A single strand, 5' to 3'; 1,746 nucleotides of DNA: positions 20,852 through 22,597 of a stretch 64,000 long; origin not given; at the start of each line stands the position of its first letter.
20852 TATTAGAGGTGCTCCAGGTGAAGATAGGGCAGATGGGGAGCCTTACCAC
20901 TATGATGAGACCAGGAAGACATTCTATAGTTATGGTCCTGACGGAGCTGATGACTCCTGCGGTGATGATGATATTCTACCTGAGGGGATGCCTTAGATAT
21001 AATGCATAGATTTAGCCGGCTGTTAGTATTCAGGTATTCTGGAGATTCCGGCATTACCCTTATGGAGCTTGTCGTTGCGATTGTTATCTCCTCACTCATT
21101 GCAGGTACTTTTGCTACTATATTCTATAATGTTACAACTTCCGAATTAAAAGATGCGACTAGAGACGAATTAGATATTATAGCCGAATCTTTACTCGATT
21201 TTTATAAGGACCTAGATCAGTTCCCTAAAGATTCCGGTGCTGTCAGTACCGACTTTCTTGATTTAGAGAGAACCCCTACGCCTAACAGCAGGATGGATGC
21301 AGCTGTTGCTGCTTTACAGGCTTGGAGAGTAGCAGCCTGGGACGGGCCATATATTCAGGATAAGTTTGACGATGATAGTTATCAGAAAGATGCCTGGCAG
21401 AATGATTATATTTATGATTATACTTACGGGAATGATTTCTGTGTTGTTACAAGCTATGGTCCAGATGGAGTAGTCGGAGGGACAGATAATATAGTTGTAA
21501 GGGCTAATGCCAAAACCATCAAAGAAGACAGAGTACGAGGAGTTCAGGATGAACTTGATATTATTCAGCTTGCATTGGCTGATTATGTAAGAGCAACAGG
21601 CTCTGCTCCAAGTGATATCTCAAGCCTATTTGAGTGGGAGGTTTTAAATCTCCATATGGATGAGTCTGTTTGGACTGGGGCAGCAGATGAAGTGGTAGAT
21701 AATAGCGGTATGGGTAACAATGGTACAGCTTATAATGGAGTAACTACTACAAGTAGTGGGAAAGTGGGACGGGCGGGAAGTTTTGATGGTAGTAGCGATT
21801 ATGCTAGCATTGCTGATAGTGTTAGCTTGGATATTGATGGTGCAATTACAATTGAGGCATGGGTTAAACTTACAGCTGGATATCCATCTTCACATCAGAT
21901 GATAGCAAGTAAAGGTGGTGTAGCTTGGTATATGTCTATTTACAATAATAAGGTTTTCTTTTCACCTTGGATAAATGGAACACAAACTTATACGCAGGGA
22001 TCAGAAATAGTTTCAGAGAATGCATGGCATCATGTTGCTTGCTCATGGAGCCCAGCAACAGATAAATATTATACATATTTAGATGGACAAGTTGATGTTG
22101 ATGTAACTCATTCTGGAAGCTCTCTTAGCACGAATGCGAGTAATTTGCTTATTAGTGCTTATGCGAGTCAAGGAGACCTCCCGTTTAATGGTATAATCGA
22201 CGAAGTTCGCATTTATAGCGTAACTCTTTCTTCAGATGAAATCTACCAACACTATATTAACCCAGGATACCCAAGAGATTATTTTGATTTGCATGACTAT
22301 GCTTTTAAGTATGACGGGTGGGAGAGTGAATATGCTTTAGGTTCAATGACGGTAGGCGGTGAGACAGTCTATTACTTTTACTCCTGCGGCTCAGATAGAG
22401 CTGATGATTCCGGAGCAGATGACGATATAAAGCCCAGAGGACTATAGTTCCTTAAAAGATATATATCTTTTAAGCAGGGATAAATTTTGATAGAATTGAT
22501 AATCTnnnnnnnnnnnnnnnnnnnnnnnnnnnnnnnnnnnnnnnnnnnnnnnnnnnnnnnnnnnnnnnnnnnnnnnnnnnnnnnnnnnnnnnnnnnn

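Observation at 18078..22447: Two paralogous modular pseudopilins each carrying a LamG/ConA-like lectin domain between GspG-like motifs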

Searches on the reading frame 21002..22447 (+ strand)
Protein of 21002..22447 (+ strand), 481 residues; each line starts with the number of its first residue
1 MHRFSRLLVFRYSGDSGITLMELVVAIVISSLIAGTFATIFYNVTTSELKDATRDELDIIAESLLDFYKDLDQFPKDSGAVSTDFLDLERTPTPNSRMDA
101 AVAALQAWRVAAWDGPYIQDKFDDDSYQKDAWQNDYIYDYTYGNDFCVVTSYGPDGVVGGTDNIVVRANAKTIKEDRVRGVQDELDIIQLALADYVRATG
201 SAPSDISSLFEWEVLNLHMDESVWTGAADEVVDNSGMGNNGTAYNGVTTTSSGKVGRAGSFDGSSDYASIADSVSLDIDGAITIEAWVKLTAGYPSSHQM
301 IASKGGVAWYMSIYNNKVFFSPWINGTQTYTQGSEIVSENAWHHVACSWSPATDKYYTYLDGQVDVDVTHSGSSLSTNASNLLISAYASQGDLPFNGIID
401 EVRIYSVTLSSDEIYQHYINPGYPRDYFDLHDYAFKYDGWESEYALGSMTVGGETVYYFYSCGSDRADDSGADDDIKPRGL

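Call 4: search_protein_families(library=pfam, proteins=[window:21002-22447:+], max_evalue=0.1)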
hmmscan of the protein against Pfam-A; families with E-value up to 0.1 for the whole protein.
window:21002-22447:+ (481 aa): 3 families
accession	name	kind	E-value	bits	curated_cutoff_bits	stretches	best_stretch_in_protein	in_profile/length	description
PF13385.13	Laminin_G_3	-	1.4e-26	93.9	27.6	1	262-414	1-150/151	Concanavalin A-like lectin/glucanases superfamily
PF08334.16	T2SSG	-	5.1e-07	30.2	21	1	86-163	30-101/108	Type II secretion system (T2SS), protein G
PF07963.17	N_methyl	-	0.0015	18.5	21.2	1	16-35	5-24/27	Prokaryotic N-terminal methylation motif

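Call 7: find_encoding_contigs(protein=window:21002-22447:+, flank=10000, max_places=6)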
Protein window:21002-22447:+ (481 aa): no gene with exactly this product is on record in the collection.

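Call 8: find_homologous_proteins(query=window:21002-22447:+)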
Query window:21002-22447:+ (481 aa): 79 proteins with E <= 0.001 among 8000 candidates.
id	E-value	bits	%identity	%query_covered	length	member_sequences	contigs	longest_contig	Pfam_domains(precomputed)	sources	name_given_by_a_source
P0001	0.0e+0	1090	100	100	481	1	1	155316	PF13385.14,PF08334.17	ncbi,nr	ncbi:MAG: LamG-like jellyroll fold domain-containing protein [Candidatus Kaelpia imicola]|nr:LamG-li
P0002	9.0e-180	617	63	96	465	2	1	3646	PF07953.21,PF13385.14,PF02210.32,PF08334.17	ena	-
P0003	7.4e-166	571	59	99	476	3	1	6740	PF13385.14,PF08334.17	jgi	jgi:type II secretory pathway pseudopilin PulG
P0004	1.4e-150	520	53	100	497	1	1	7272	PF13385.14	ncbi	-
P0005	2.5e-145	503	54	97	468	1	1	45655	PF13385.14,PF08334.17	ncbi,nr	ncbi:MAG: LamG-like jellyroll fold domain-containing protein [Candidatus Saelkia tenebricola]|nr:Lam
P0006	1.0e-141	491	51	97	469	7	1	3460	PF13385.14,PF08334.17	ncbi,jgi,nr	ncbi:MAG: hypothetical protein DRP73_04560 [Candidatus Omnitrophota bacterium]|nr:MAG: hypothetical 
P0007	4.3e-127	443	49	96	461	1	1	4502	PF07953.21,PF13385.14,PF02210.32,PF08334.17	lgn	-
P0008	8.9e-125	435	49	97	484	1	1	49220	PF13385.14,PF08334.17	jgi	jgi:type II secretory pathway pseudopilin PulG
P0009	5.4e-123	429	47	93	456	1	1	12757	PF13385.14,PF08334.17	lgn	-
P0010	1.3e-105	372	44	94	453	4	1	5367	PF13385.14,PF08334.17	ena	-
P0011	9.1e-105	369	50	73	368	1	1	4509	PF13385.14,PF08334.17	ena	-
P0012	1.3e-93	332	46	73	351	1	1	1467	PF13385.14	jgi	jgi:hypothetical protein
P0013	1.7e-55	207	53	42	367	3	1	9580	PF07963.18,PF13385.14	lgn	-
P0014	1.4e-37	148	34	43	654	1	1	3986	PF07953.21,PF13385.14,PF02973.23,PF02210.32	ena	-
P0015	4.0e-32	130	31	40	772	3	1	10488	PF07953.21,PF00354.25,PF13385.14,PF02973.23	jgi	-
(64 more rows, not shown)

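Call 19: find_encoding_contigs(protein=P0005, flank=10000, max_places=3)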
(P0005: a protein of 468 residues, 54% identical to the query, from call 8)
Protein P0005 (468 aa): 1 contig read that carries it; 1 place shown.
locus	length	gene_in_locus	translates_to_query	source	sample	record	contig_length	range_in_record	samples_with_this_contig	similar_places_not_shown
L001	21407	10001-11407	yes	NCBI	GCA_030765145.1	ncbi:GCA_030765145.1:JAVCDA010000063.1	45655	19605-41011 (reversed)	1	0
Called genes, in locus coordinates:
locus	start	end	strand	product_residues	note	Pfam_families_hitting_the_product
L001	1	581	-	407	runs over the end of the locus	PF08495:FIST, PF10442:FIST_C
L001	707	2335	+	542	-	PF04932:Wzy_C, PF00515:TPR_1 (faint), PF13181:TPR_8 (faint)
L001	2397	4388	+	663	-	PF05157:MshEN, PF00437:T2SSE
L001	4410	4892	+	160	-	PF08334:T2SSG, PF22434:PilW_C (weak)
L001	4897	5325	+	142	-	-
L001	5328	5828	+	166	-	PF07963:N_methyl (weak), PF22434:PilW_C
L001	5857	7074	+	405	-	PF28597:T2SSF_N, PF00482:T2SSF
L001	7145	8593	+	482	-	PF13385:Laminin_G_3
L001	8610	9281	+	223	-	PF07963:N_methyl (weak), PF08334:T2SSG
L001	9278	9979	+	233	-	-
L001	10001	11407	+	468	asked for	PF08334:T2SSG (weak), PF13385:Laminin_G_3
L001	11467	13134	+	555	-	PF11104:PilM_2, PF14450:FtsA (weak)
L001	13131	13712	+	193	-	-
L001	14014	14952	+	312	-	PF03547:Mem_trans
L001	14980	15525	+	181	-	PF03602:Cons_hypoth95, PF05175:MTS (weak)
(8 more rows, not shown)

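Call 35: predict_structure(alignment_id=A2)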
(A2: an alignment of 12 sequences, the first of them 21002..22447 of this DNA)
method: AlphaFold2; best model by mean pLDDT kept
length: 481 residues; sequences in the alignment: 12
mean_pLDDT: 65.6   pTM: 0.47
mean pLDDT of the five models: 65.6, 50.1, 48.1, 44.9, 41.3
residues with pLDDT >= 90: 18; 70-90: 220; 50-70: 132; < 50: 111
segments of 3 or more residues with pLDDT < 50: 1-20, 214-277, 373-381, 386-391, 421-431
pLDDT, mean of each block of 10 residues (from residue 1): 36 41 56 53 67 85 88 81 75 62 70 78 72 84 87 78 87 85 81 70 79 43 32 30 31 30 39 43 73 68 60 84 67 84 82 84 84 44 49 59 65 66 39 62 84 86 70 75 68
secondary structure, 60 per line:
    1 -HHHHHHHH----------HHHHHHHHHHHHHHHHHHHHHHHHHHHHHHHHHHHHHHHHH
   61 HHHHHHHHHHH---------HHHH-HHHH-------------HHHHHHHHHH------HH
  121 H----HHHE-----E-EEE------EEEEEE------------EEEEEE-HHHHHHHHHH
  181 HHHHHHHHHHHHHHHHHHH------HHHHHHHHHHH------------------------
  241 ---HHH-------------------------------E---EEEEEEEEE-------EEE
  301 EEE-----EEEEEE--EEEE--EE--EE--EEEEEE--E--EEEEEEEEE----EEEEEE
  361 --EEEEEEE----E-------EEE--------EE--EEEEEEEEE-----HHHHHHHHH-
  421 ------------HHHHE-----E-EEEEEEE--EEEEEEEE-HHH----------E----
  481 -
elements in order: H2-9 H20-71 H81-84 H86-89 H103-112 E137-139 E146-151 E164-169 H171-199 H206-216 E282-290 E298-303 E309-314 E317-320 E331-336 E342-350 E355-360 E363-369 E382-384 E397-405 H411-419 H433-436 E445-451 E454-461

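Call 42: fold_search(model_id=the predicted structure, library=pdb)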
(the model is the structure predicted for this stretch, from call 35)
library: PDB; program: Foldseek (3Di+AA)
matches with E <= 10: 1552; with E <= 0.001: 416
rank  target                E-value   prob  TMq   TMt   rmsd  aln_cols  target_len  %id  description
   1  1ms5_B                1.2e-09  1.00  0.29  0.23  18.5       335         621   12  Triclinic form of Trypanosoma cruzi trans-sialidase, soaked with N-acetylneuraminyl-a-2,3-thio-galactoside (NA-S-Gal) (released 2003-03-25)
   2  1ms5_A                1.5e-09  1.00  0.28  0.22  19.0       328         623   13  Triclinic form of Trypanosoma cruzi trans-sialidase, soaked with N-acetylneuraminyl-a-2,3-thio-galactoside (NA-S-Gal) (released 2003-03-25)
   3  1mr5                  4.2e-09  1.00  0.29  0.23  18.5       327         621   12  Orthorhombic form of Trypanosoma cruzi trans-sialidase (released 2003-03-18)
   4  1ms9_A                5.3e-09  1.00  0.23  0.18   4.6       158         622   16  Triclinic form of Trypanosoma cruzi trans-sialidase, in complex with lactose (released 2003-03-25)
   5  1ms8_A                5.3e-09  1.00  0.27  0.22  18.8       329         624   12  Triclinic form of Trypanosoma cruzi trans-sialidase, in complex with 3-deoxy-2,3-dehydro-N-acetylneuraminic acid (DANA (released 2003-03-25)
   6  1ms8_B                5.6e-09  1.00  0.29  0.23  18.9       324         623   12  Triclinic form of Trypanosoma cruzi trans-sialidase, in complex with 3-deoxy-2,3-dehydro-N-acetylneuraminic acid (DANA (released 2003-03-25)
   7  8qft                  5.9e-09  1.00  0.26  0.11  12.0       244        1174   15  X-ray structure of non-toxic non-hemagglutinin (NTNH) protein from botulinum neurotoxin serotype X (released 2024-08-14)
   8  1s0i_A                7.9e-09  1.00  0.27  0.22  18.8       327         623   12  Trypanosoma cruzi trans-sialidase in complex with sialyl-lactose (Michaelis complex) (released 2004-05-18)
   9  3b69                  8.8e-09  1.00  0.28  0.22  18.8       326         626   12  T cruzi Trans-sialidase complex with benzoylated NANA derivative (released 2008-05-13)
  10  1ms1_A                8.8e-09  1.00  0.27  0.22  19.0       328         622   12  Monoclinic form of Trypanosoma cruzi trans-sialidase, in complex with 3-deoxy-2,3-dehydro-N-acetylneuraminic acid (DAN (released 2003-03-25)
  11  8byp_N                9.3e-09  1.00  0.27  0.12   9.5       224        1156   18  Botulinum neurotoxin serotype X in complex with NTNH/X (released 2023-02-08)
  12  3opz_A                9.3e-09  1.00  0.24  0.19  19.2       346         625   12  Crystal structure of trans-sialidase in complex with the Fab fragment of a neutralizing monoclonal IgG antibody (released 2011-11-09)
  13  4dqa                  2.6e-08  1.00  0.24  0.33   3.6       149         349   18  Crystal structure of a putative carbohydrate binding protein (BACOVA_03559) from Bacteroides ovatus ATCC 8483 at 1.50 A  (released 2012-03-21)
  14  9qco_A                2.9e-08  1.00  0.23  0.11   4.4       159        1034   15  NTNH-HA70 complex from Clostridium botulinum Serotype B1 (released 2025-09-10)
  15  3pjq_A                3.1e-08  1.00  0.27  0.22  18.9       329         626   12  Trypanosoma cruzi trans-sialidase-like inactive isoform (including the natural mutation Tyr342His) in complex with lac (released 2011-06-08)
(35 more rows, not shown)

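Call 44: search_protein_families(library=ncbifam, proteins=[window:21002-22447:+], max_evalue=0.01)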
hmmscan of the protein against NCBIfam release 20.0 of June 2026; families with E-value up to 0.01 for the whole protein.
window:21002-22447:+ (481 aa): 2 families
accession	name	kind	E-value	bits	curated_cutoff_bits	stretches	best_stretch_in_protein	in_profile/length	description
NF052521.1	TafC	equivalog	9.2e-10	38.2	410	1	231-418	166-360/373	TafC family fimbrial protein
TIGR01710.1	typeII_sec_gspG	equivalog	9.5e-10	38.6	88.85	1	17-163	2-126/134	type II secretion system major pseudopilin GspG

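Call 48: find_encoding_contigs(protein=P0013, flank=6000, max_places=2)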
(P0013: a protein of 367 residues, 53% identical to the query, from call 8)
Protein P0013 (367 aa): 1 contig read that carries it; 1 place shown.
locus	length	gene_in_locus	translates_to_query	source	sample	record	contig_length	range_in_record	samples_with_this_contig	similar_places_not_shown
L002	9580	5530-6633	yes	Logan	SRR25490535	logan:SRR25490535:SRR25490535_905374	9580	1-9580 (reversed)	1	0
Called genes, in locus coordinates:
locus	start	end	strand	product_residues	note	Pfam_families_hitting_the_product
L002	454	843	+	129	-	PF00072:Response_reg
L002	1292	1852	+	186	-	PF07963:N_methyl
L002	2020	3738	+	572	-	PF05157:MshEN, PF00437:T2SSE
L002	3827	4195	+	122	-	PF05635:23S_rRNA_IVP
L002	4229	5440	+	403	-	PF00482:T2SSF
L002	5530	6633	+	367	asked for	PF07963:N_methyl (faint), PF13385:Laminin_G_3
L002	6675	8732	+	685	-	PF13385:Laminin_G_3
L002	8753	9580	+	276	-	?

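Call 50: find_related_loci(query=A2, collection=genome_contigs, flank=9000)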
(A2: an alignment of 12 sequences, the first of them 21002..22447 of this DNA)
Query A2 (481 aa) in genome_contigs; peptide patterns used: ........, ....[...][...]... (x = any residue, [..] = any of these).
58 stretches matched a pattern; 39 encode a relative of the query (tblastn E <= 1e-3); 39 distinct loci.
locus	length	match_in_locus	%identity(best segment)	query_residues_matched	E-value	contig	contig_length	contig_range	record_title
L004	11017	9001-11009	63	3-481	2e-174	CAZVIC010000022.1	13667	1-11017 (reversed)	MAG TPA_asm: uncultured Planctomycetia bacterium isolate binchicken_co181_25 genome assembly, contig: NODE_8168_length_1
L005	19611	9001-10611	53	3-481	2e-148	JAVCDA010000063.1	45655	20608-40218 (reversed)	MAG: Candidatus Saelkia tenebricola isolate MAG_3300035698_749 Ga0374944_490824, whole genome shotgun sequence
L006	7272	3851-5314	53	1-481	9e-143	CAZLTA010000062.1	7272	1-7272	MAG TPA_asm: uncultured Planctomycetia bacterium isolate SRP178699_co1_390 genome assembly, contig: NODE_14710_length_72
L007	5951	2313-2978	38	218-434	1e-34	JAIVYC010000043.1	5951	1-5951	MAG: Sulfurovum sp. isolate SFP3_RS_05_1 NODE_8244_length_5951_cov_3.134959, whole genome shotgun sequence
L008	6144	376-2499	35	157-422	2e-31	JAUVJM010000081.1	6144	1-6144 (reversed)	MAG: bacterium isolate CSMAG_454 CSMAG_454_k127_2662939_length_6144_cov_24.0829, whole genome shotgun sequence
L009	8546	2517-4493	32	165-418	5e-30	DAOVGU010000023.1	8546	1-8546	MAG TPA_asm: bacterium isolate CSMAG_1143 CSMAG_1143_k141_2573201_length_8546_cov_11.0000, whole genome shotgun sequence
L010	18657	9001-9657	37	218-433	1e-27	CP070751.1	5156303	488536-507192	MAG: Thermoplasmata archaeon isolate bin33 chromosome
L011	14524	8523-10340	31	213-456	4e-24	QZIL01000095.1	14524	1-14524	MAG: Nitrospiraceae bacterium isolate SURF_66 Ga0104751_1005952, whole genome shotgun sequence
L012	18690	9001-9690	33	207-421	1e-23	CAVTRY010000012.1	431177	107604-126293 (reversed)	MAG: uncultured delta proteobacterium isolate MFD09286.bin.2.143 genome assembly, contig: contig_23053, whole genome sho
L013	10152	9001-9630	34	213-418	1e-23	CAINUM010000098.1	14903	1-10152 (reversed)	MAG: Candidatus Magasanikbacteria bacterium isolate Kiruna_bin-08293 genome assembly, contig: bin-08293:098/107, whole g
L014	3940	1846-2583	34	177-416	6e-23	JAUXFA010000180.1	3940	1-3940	MAG: Piscirickettsiaceae bacterium isolate CSMAG_2891 CSMAG_2891_k117_2337040_length_3940_cov_11.0000, whole genome shot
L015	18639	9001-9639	34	213-418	1e-21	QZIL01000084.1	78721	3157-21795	MAG: Nitrospiraceae bacterium isolate SURF_66 Ga0104751_1000304, whole genome shotgun sequence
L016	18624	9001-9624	33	218-418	4e-21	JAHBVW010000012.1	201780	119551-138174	MAG: Deltaproteobacteria bacterium isolate ACE_MYX2 MYX2_12, whole genome shotgun sequence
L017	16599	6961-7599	30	208-415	8e-21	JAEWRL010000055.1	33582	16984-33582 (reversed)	MAG: Proteobacteria bacterium isolate OH_SBrB_57 k127_904579, whole genome shotgun sequence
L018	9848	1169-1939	28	168-418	1e-18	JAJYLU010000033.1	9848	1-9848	MAG: Nitrospirae bacterium isolate DBS2-1.bin90 NODE_13412_length_9848_cov_0.983232, whole genome shotgun sequence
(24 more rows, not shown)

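Call 74: search_protein_representatives(alignment_id=A2)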
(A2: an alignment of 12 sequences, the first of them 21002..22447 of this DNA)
Query: 12 sequences, 463 profile positions. Proteins with E-value up to 0.001 (for the whole library): 352274; up to 1e-10: 163126; up to 1e-30: 26014. The best 150 are listed.
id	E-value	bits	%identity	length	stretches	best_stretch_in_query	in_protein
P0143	0.0e+00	1517.3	-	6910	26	212-401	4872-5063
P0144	0.0e+00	1506.1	-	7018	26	202-401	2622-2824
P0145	0.0e+00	1175.0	-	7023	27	214-402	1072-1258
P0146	0.0e+00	1089.3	-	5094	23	201-401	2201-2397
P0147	0.0e+00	1068.9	-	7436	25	231-401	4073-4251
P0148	0.0e+00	1068.0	-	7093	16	218-401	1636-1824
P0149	0.0e+00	1039.4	-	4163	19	200-401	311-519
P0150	0.0e+00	1025.2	-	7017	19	101-400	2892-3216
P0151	8.8e-288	971.1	-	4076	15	200-402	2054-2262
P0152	1.0e-285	964.3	-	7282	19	185-402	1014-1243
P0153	1.2e-272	921.2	-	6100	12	182-402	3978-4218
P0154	1.5e-264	894.5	-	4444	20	225-401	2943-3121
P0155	7.0e-259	875.8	-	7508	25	240-401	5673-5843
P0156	1.1e-247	838.9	-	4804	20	206-401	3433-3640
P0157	4.5e-247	836.9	-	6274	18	234-390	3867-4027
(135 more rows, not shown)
